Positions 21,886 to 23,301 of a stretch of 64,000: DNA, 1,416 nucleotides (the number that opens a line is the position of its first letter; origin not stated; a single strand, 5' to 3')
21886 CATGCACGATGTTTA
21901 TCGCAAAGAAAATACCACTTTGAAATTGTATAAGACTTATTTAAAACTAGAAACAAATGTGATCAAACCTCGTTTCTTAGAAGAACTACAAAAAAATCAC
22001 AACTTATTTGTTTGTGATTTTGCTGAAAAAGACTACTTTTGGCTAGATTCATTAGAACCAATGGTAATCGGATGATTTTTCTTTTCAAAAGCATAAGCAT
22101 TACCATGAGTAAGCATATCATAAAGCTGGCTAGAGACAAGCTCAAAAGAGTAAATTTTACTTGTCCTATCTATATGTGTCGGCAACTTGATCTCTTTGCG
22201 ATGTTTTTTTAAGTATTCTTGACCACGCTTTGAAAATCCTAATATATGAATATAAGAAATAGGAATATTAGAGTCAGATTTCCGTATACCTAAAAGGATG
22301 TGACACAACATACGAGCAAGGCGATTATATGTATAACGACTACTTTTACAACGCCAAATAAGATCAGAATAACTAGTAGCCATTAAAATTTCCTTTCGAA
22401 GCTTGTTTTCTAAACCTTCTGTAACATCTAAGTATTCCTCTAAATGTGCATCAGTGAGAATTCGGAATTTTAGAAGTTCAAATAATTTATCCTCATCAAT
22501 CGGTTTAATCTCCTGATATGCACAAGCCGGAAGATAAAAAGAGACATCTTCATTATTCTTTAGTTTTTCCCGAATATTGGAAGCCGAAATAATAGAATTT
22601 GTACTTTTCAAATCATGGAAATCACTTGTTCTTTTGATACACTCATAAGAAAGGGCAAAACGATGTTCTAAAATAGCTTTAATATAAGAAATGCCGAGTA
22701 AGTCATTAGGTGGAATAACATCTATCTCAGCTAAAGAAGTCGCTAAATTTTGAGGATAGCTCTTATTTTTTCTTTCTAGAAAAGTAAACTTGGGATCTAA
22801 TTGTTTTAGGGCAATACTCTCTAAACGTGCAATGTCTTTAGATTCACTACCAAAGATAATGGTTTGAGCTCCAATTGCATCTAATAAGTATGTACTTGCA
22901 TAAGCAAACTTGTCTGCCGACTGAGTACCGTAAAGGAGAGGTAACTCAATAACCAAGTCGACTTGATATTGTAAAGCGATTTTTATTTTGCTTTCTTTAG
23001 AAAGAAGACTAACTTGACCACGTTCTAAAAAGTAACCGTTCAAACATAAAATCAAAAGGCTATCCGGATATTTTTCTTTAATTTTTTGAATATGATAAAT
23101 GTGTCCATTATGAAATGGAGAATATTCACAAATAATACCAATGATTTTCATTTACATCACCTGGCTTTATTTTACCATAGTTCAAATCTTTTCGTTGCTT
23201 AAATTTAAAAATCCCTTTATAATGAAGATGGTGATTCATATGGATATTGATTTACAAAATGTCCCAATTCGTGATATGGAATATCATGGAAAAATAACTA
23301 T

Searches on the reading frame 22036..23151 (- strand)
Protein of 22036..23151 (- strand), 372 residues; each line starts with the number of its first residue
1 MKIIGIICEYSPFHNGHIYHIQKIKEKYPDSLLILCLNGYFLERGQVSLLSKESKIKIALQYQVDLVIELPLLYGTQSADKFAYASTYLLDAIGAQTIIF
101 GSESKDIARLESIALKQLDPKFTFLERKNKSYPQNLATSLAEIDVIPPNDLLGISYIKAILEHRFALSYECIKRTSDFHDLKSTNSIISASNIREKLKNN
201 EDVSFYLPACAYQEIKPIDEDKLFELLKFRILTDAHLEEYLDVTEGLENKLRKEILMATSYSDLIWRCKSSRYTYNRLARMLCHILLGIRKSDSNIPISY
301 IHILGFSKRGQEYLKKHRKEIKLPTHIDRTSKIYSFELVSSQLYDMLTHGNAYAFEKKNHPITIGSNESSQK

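Call 65: search_protein_families(library=pfam, proteins=[window:22036-23151:-], max_evalue=0.00001)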
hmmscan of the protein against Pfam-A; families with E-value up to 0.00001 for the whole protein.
window:22036-23151:- (372 aa): 1 family
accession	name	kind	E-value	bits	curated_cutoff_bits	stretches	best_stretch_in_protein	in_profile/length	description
PF05636.17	HIGH_NTase1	-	3.3e-91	307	27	1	1-353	1-395/402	HIGH Nucleotidyl Transferase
